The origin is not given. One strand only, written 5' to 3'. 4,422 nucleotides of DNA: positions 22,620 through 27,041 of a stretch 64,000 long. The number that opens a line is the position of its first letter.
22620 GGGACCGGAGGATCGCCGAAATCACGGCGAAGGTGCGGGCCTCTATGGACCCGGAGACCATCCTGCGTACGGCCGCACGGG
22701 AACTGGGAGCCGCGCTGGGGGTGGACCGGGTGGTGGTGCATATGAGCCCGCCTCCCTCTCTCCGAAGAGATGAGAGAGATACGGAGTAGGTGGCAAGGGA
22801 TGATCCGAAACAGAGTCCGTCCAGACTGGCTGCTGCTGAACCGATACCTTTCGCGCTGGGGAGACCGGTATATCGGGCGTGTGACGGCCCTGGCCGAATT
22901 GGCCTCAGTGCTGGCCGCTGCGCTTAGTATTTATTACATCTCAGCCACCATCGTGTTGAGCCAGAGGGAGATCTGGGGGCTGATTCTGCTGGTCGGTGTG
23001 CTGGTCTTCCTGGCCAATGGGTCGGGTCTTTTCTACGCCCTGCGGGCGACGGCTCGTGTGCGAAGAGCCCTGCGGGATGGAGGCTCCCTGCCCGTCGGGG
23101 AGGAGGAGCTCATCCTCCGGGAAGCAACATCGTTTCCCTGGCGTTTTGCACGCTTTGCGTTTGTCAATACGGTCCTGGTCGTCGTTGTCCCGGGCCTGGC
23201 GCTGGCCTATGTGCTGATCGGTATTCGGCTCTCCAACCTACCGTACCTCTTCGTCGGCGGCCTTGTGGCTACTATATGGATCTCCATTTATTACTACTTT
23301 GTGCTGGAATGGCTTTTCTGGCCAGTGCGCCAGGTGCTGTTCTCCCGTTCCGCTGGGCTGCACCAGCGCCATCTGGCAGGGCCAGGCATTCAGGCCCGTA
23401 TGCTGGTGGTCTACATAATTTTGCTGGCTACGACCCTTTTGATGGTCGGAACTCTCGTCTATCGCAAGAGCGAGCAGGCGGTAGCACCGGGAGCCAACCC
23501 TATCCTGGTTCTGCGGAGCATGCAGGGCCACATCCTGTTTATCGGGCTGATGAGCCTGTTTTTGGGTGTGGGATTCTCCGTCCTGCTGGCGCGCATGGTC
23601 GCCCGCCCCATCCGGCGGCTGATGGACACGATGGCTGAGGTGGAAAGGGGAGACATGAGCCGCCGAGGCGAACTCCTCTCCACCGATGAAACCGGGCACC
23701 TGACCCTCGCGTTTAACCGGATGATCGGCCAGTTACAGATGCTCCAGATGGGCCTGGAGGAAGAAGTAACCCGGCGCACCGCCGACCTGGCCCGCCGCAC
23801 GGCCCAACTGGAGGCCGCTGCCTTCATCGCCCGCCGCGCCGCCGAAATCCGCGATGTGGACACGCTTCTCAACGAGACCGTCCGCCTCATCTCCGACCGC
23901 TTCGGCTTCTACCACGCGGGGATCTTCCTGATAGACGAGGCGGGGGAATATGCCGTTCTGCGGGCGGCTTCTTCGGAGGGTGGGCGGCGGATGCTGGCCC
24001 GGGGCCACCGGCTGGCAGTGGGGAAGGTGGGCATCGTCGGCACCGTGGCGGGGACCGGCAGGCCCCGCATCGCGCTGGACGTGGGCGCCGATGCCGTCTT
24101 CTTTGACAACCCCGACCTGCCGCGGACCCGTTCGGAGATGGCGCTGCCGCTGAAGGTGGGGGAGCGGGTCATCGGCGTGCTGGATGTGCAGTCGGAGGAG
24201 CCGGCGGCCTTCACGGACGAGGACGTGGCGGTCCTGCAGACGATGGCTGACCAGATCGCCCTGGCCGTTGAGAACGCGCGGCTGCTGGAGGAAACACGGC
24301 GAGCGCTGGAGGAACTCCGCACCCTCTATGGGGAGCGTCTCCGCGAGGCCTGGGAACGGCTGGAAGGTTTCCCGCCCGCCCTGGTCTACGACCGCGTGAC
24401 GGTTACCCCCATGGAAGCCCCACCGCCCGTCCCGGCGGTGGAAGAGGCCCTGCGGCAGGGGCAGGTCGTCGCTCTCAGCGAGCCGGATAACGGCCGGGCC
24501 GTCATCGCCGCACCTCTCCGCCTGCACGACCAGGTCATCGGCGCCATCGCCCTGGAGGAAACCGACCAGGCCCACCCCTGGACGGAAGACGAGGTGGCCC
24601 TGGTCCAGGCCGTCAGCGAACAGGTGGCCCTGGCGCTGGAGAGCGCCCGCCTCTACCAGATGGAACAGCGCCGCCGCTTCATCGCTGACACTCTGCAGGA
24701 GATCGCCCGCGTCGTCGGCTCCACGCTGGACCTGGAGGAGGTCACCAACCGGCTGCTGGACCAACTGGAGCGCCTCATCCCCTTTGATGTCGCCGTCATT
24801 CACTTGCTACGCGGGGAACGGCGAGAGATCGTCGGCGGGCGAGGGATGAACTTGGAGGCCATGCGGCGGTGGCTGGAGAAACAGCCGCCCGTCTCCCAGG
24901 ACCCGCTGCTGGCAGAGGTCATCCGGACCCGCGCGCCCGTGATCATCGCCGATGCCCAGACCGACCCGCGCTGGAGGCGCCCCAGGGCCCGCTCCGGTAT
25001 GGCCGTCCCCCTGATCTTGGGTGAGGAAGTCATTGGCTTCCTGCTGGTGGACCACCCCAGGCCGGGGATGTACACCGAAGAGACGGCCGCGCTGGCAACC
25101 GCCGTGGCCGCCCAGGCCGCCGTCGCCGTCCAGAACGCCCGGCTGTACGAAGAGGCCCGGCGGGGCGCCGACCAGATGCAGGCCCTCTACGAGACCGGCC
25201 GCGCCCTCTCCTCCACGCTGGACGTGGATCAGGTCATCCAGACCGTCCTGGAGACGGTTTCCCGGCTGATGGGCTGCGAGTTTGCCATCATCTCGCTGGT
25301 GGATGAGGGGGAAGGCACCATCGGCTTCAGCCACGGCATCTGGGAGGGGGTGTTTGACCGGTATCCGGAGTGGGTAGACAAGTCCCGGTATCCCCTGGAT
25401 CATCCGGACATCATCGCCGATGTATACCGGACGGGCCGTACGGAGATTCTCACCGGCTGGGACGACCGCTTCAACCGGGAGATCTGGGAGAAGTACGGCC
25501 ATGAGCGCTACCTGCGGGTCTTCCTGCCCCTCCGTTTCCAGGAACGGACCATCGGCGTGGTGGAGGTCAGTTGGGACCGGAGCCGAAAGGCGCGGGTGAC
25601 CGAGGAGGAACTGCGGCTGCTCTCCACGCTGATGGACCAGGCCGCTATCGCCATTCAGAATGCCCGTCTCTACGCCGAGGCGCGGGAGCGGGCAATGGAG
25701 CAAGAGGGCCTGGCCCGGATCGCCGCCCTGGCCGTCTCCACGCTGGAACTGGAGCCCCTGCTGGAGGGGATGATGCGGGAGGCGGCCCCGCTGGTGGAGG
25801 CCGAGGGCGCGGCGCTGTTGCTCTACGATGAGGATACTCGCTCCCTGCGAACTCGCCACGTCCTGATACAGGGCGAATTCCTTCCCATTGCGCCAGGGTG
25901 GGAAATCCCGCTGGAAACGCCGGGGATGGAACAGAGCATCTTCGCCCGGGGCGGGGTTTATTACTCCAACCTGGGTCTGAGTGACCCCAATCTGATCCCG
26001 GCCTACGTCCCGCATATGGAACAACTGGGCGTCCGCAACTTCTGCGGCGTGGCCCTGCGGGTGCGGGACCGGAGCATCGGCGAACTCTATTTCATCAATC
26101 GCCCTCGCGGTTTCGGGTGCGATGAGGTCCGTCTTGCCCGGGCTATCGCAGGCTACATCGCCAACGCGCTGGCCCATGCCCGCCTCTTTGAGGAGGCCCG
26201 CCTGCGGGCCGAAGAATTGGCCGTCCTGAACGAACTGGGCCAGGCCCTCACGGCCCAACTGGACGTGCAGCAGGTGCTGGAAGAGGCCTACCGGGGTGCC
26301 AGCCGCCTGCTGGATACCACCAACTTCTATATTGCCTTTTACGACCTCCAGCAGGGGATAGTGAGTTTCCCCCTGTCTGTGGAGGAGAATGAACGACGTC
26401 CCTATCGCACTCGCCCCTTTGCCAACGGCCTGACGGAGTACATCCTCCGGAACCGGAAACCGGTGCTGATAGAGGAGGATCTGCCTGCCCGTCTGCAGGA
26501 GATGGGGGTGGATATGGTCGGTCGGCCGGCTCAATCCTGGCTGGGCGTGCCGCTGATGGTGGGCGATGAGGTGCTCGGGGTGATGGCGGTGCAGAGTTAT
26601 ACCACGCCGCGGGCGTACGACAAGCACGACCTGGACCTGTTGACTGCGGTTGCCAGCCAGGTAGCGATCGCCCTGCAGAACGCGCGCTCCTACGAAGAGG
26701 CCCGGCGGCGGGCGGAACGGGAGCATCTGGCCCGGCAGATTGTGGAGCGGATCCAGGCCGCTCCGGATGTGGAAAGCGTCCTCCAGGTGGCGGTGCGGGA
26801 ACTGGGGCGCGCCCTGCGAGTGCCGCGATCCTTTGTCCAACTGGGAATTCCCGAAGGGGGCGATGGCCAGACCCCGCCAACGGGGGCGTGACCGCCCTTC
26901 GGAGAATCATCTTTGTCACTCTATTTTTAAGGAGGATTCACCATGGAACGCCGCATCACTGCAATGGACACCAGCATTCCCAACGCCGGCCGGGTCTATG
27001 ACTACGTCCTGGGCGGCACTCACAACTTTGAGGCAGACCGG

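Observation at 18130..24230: Perfectly identical DNA tracts shared in a mosaic pattern among GAF paralogs (gene conversion)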

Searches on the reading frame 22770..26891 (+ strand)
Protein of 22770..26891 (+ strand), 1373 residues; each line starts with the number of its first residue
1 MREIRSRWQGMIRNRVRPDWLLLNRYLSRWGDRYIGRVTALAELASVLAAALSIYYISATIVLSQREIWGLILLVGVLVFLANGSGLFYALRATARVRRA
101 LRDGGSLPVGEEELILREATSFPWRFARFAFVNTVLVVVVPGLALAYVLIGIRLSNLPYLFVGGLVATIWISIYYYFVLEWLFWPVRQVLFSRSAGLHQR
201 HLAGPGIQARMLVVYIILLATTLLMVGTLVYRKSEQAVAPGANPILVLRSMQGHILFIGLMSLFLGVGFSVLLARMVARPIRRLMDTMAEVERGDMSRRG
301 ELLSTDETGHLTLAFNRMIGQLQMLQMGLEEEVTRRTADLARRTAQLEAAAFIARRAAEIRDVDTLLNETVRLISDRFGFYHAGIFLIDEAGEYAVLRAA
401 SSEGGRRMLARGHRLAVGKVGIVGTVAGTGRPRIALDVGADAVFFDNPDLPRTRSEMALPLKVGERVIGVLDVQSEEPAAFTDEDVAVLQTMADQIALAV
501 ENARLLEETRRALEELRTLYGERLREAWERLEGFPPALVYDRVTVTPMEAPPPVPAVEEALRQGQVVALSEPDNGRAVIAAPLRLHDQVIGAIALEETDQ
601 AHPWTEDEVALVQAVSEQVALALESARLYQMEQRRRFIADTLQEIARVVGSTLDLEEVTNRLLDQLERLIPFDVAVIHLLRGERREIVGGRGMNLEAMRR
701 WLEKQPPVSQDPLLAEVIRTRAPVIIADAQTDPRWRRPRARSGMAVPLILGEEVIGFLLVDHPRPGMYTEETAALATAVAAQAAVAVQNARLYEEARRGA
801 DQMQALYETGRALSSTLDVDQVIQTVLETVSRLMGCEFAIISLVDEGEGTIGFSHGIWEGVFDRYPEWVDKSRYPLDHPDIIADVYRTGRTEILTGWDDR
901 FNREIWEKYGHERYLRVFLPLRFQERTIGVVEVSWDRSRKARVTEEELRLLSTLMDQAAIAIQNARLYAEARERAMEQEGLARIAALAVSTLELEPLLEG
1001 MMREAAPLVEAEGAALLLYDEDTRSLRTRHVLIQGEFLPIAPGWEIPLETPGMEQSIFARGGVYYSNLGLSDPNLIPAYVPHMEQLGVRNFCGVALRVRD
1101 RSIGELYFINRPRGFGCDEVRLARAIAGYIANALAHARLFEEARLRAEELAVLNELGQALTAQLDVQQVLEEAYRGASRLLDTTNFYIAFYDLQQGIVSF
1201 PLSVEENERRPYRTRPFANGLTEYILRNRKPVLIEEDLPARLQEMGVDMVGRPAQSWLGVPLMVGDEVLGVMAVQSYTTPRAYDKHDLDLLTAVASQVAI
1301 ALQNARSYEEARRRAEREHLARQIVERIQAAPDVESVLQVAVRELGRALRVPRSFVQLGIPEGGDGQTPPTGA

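Call 4: search_protein_families(library=pfam, proteins=[window:22770-26891:+], max_evalue=0.001)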
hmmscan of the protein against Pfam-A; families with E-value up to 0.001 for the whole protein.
window:22770-26891:+ (1373 aa): 5 families
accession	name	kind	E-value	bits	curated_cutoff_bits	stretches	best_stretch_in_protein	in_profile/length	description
PF13185.12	GAF_2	-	3.7e-97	322.3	28.6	6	653-788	2-136/136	GAF domain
PF01590.32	GAF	-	3.6e-89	296.6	22.4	6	654-787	1-133/133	GAF domain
PF13492.12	GAF_3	-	1.8e-69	232.6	27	6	654-789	1-129/129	GAF domain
PF00672.30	HAMP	-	6.4e-11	42.8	25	1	272-323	1-52/53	HAMP domain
PF11849.14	DUF3369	-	0.00052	20.8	27.2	0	477-508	136-167/168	Domain of unknown function (DUF3369)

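Call 5: find_encoding_contigs(protein=window:22770-26891:+, flank=10000, max_places=10)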
Protein window:22770-26891:+ (1373 aa): no gene with exactly this product is on record in the collection.

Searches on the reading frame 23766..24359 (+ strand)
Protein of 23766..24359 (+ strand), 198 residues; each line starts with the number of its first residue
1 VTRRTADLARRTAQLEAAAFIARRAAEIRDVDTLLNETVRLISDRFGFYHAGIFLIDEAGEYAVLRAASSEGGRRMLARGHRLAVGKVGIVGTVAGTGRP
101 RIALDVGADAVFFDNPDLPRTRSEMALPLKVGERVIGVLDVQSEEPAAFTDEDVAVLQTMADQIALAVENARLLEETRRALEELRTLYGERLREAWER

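Call 46: search_solved_structures(query=window:23766-24359:+, max_evalue=0.001, show_alignments=1)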
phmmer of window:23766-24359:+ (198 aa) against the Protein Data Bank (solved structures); distinct sequences matched with E-value up to 0.001: 14.
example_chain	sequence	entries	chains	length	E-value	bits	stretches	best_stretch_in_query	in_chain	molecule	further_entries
8w26_A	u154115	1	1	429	1.1e-05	28.8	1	123-185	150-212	histidine kinase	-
3mmh_A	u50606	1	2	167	1.5e-05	28.4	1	32-163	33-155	Methionine-R-sulfoxide reductase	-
4mn7_A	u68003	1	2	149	3.4e-05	27.2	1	117-168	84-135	Putative uncharacterized protein Ta0848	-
4mmn_A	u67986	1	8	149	5.2e-05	26.6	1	118-168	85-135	Putative uncharacterized protein Ta0848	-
9qq6_C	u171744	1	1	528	9.5e-05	25.8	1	13-185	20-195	Nif-specific regulatory protein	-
4g3k_A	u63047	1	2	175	9.7e-05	25.7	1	25-183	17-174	Transcriptional regulator nlh1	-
3k2n_A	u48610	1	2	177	0.00016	25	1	122-179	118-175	Sigma-54-dependent transcriptional regulator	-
2vzw_A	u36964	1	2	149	0.00019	24.8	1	117-178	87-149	PROBABLE HISTIDINE KINASE RESPONSE REGULATOR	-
1vhm_A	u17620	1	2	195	0.00025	24.4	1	82-165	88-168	Protein yebR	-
2y8h_A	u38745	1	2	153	0.0005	23.4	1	84-177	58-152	TWO COMPONENT SENSOR HISTIDINE KINASE DEVS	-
2y79_A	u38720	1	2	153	0.00051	23.4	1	84-177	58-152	REDOX SENSOR HISTIDINE KINASE RESPONSE REGULATOR DEVS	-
2w3d_A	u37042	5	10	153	0.00053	23.4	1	84-177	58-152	TWO COMPONENT SENSOR HISTIDINE KINASE DEVS (GAF FAMILY PROTEIN)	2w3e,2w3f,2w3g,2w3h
4ynr_A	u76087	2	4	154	0.00053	23.3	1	84-177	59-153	Redox sensor histidine kinase response regulator DevS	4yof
5w10_A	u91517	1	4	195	0.00054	23.3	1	70-177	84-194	cGMP-specific phosphodiesterase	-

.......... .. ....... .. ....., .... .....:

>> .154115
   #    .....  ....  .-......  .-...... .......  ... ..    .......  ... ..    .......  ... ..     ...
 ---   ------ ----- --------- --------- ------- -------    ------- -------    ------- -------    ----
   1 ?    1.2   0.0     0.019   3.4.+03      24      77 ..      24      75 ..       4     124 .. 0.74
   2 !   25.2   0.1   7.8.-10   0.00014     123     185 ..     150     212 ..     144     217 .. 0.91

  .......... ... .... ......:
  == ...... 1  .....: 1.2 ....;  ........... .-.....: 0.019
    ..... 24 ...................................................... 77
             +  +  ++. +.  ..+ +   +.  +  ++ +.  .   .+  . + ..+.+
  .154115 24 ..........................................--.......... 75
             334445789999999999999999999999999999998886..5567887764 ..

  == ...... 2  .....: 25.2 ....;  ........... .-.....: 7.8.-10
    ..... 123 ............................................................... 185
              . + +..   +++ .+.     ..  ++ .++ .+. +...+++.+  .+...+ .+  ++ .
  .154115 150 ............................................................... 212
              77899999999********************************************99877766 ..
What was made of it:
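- Tried and rejected: Only remote GAF matches were found, and they give no clue to the ligand (call 46).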
